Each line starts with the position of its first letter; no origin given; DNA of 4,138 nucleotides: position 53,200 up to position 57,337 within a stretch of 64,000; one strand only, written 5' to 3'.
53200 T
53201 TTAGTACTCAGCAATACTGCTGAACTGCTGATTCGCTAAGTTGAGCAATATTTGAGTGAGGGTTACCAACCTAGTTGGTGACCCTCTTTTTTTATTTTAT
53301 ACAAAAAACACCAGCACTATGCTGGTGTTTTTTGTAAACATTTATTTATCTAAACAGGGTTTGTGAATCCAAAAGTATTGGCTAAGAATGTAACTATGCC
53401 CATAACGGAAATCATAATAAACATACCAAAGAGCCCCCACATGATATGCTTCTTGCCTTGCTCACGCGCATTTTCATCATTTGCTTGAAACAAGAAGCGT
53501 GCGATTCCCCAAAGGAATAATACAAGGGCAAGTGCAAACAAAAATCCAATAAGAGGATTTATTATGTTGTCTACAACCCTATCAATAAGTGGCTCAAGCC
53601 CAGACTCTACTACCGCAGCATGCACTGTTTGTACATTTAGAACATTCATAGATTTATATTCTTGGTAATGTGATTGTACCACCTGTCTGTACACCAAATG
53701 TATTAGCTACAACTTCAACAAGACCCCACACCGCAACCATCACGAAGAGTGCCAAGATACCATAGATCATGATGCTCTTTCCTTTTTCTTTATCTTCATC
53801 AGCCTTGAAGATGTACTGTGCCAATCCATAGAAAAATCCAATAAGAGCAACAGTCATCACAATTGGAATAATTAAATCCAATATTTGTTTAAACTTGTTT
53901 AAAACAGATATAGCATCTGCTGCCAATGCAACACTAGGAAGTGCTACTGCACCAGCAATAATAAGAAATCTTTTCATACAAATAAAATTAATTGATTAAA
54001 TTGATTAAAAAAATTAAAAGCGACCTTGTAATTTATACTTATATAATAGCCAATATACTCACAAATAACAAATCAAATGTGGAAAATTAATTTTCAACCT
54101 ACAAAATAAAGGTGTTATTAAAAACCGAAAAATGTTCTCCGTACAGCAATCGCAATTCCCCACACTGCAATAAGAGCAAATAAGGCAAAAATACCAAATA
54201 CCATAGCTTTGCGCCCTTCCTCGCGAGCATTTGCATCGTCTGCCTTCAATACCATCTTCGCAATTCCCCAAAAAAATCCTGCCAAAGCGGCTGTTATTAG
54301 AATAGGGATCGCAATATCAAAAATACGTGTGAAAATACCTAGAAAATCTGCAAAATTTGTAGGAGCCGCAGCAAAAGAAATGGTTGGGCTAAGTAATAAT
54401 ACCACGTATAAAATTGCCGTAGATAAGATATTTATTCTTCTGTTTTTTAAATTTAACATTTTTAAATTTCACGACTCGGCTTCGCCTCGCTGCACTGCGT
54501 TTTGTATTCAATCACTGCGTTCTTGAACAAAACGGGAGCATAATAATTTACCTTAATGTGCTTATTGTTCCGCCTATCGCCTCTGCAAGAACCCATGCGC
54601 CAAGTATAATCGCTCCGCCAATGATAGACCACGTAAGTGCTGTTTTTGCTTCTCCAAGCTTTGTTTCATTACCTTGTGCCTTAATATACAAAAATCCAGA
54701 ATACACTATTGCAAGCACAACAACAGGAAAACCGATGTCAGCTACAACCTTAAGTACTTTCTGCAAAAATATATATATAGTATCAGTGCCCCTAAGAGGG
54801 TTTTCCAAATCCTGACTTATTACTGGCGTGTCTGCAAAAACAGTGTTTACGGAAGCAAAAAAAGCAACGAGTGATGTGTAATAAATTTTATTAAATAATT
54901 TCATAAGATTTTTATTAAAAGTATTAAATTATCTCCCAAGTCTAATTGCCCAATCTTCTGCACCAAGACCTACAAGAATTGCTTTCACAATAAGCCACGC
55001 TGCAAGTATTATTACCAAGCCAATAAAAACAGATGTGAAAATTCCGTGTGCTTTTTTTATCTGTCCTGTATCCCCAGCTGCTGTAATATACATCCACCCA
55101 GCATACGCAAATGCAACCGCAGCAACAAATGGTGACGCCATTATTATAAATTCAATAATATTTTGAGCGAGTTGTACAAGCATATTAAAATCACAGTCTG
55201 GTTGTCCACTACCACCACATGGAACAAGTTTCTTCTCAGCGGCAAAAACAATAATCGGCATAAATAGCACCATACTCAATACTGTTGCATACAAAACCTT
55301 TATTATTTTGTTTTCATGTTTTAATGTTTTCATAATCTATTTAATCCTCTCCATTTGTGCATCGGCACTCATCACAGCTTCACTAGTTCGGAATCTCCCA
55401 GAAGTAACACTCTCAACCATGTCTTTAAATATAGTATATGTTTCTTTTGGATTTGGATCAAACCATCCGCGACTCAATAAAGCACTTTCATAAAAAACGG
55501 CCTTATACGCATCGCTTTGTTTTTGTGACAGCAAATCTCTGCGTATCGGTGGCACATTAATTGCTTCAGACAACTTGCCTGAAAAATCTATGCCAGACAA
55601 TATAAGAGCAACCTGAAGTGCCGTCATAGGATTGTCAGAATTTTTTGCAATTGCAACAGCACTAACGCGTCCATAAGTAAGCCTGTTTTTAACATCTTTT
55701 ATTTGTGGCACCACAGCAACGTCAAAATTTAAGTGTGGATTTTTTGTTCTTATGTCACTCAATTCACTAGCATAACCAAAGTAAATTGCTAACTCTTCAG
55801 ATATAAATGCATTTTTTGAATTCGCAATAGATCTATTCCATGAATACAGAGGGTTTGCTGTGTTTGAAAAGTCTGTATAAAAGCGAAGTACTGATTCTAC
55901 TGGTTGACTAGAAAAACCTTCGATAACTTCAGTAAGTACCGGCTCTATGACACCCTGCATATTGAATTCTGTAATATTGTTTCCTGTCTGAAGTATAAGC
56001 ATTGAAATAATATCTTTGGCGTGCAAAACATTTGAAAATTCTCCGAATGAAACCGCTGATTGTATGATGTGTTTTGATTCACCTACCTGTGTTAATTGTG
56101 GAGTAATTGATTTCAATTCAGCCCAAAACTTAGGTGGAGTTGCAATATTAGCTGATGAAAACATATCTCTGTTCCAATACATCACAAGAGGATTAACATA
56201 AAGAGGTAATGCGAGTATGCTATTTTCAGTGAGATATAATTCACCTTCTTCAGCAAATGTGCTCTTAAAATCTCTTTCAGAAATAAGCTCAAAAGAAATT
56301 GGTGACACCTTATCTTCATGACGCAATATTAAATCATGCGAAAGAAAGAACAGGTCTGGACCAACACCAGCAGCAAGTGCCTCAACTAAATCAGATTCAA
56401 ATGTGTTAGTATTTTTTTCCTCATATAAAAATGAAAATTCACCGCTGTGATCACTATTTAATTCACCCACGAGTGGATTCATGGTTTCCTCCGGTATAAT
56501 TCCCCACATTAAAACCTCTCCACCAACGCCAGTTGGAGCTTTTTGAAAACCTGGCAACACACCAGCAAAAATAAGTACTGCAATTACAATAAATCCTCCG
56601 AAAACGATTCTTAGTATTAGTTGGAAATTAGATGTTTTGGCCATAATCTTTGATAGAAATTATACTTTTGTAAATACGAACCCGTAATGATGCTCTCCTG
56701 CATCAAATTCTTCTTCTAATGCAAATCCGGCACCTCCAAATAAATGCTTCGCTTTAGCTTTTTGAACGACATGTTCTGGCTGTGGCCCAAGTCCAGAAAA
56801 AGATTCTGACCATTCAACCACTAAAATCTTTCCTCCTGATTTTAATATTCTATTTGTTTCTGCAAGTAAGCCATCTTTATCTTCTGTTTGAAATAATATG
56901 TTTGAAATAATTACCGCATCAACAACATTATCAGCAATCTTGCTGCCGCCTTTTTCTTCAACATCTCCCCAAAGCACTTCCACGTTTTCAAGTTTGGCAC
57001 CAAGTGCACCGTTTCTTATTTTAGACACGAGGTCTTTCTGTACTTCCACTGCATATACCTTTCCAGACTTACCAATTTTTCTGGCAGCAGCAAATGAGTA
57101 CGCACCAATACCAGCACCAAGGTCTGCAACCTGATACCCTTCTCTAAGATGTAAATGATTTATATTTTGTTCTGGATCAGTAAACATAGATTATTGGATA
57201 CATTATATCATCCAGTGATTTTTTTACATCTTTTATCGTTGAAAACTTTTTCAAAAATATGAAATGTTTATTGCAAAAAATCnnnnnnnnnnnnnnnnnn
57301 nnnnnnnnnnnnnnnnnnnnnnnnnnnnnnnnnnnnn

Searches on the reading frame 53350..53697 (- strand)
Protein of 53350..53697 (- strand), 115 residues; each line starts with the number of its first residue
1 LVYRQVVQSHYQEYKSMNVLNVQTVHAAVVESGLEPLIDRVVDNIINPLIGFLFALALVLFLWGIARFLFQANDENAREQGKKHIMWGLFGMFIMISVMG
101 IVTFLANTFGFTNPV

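Call 31: search_protein_families(library=pfam, proteins=[window:53350-53697:-], max_evalue=0.001)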
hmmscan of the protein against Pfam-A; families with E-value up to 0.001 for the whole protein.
window:53350-53697:- (115 aa): 1 family
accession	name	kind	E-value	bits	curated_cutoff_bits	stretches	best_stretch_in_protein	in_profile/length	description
PF18895.5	T4SS_pilin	-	3.8e-09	36.9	26.6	1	39-105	6-71/71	Type IV secretion system pilin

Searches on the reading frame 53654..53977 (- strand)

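Call 31: search_protein_families(library=pfam, proteins=[window:53654-53977:-], max_evalue=0.001)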
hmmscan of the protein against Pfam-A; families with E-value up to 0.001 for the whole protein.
window:53654-53977:- (107 aa): 1 family
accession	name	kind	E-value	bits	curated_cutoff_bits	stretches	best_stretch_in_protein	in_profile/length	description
PF18895.5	T4SS_pilin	-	1.2e-08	35.3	26.6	1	31-90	11-71/71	Type IV secretion system pilin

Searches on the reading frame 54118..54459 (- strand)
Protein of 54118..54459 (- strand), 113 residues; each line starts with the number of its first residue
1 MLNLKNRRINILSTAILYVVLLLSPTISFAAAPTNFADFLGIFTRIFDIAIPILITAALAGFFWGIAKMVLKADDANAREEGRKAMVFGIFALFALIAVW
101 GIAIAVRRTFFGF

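Call 32: search_protein_families(library=pfam, proteins=[window:54118-54459:-], max_evalue=0.001)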
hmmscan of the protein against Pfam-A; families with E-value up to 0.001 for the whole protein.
window:54118-54459:- (113 aa): 1 family
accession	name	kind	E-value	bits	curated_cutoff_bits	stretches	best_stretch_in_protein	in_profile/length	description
PF18895.5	T4SS_pilin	-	0.00049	20.5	26.6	1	45-103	11-68/71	Type IV secretion system pilin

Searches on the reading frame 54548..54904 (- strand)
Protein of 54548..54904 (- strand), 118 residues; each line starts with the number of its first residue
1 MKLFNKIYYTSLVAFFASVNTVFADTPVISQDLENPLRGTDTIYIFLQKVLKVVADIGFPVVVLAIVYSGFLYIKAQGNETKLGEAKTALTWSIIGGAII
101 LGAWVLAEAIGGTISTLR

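Call 32: search_protein_families(library=pfam, proteins=[window:54548-54904:-], max_evalue=0.001)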
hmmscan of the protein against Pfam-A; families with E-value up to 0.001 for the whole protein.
window:54548-54904:- (118 aa): 2 families
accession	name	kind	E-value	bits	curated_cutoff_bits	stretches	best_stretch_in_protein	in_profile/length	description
PF18895.5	T4SS_pilin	-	8.5e-10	39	26.6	1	40-110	2-71/71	Type IV secretion system pilin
PF04956.18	TrbC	-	3e-06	27.8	27.9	1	12-107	12-95/98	TrbC/VIRB2 pilin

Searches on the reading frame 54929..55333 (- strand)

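Call 32: search_protein_families(library=pfam, proteins=[window:54929-55333:-], max_evalue=0.001)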
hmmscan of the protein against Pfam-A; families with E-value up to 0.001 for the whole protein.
window:54929-55333:- (134 aa): 1 family
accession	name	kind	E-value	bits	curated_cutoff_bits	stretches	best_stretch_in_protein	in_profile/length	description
PF18895.5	T4SS_pilin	-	9.9e-07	29.2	26.6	1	52-119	5-71/71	Type IV secretion system pilin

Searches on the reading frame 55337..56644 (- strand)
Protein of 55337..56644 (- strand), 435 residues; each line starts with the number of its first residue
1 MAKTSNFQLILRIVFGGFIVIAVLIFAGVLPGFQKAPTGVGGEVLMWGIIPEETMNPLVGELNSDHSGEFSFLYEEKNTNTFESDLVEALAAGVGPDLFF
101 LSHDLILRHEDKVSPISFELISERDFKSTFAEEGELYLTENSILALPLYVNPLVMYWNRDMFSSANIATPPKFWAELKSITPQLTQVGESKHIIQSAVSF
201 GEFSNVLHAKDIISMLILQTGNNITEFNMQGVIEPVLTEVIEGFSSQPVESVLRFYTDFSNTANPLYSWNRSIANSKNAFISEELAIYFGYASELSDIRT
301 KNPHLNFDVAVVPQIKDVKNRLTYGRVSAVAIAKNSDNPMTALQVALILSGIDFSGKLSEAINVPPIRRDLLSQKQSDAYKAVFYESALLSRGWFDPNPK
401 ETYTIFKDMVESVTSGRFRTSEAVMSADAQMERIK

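Call 32: search_protein_families(library=pfam, proteins=[window:55337-56644:-], max_evalue=0.001)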
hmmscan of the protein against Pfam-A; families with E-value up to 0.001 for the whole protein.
window:55337-56644:- (435 aa): 2 families
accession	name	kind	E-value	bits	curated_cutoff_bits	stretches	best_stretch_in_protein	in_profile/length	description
PF13416.11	SBP_bac_8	-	8.5e-13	49.2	27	1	62-382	6-276/279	Bacterial extracellular solute-binding protein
PF01547.30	SBP_bac_1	-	4.6e-12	47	26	1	84-342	34-293/307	Bacterial extracellular solute-binding protein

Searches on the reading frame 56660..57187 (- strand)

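Call 32: search_protein_families(library=pfam, proteins=[window:56660-57187:-], max_evalue=0.001)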
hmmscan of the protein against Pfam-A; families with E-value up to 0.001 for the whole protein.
window:56660-57187:- (175 aa): 12 families
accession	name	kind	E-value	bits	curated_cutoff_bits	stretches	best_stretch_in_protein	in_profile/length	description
PF13847.12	Methyltransf_31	-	6.1e-17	62.1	27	1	15-147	2-129/145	Methyltransferase domain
PF01209.24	Ubie_methyltran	-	7e-12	45.6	20.1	1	14-128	45-156/233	ubiE/COQ5 methyltransferase family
PF13649.12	Methyltransf_25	-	9.8e-12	45.9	27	1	20-119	1-97/97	Methyltransferase domain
PF08241.18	Methyltransf_11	-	1.9e-11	44.9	21.2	1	22-122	2-94/95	Methyltransferase domain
PF05175.20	MTS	-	4.7e-08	33.3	23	1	10-125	25-140/170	Methyltransferase small domain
PF08242.18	Methyltransf_12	-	2.4e-07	31.8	30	1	22-121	2-98/98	Methyltransferase domain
PF02475.24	TRM5-TYW2_MTfase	-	8.2e-07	29.6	28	1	15-95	35-115/164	TRM5/TYW2 methyltransferase domain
PF08704.16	GCD14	-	3.1e-05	24.2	26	1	9-94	33-119/247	tRNA methyltransferase complex GCD14 subunit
PF01728.25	FtsJ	-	6.2e-05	23.4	24.1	1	13-92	17-95/181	FtsJ-like methyltransferase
PF01135.25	PCMT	-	6.3e-05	23.3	20.3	1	9-76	66-133/210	Protein-L-isoaspartate(D-aspartate) O-methyltransferase (PCMT)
PF00891.24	Methyltransf_2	-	0.00013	21.8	22.3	1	13-126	59-167/210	O-methyltransferase domain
PF01269.23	Fibrillarin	-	0.00031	20.4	27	1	8-144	63-194/227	Fibrillarin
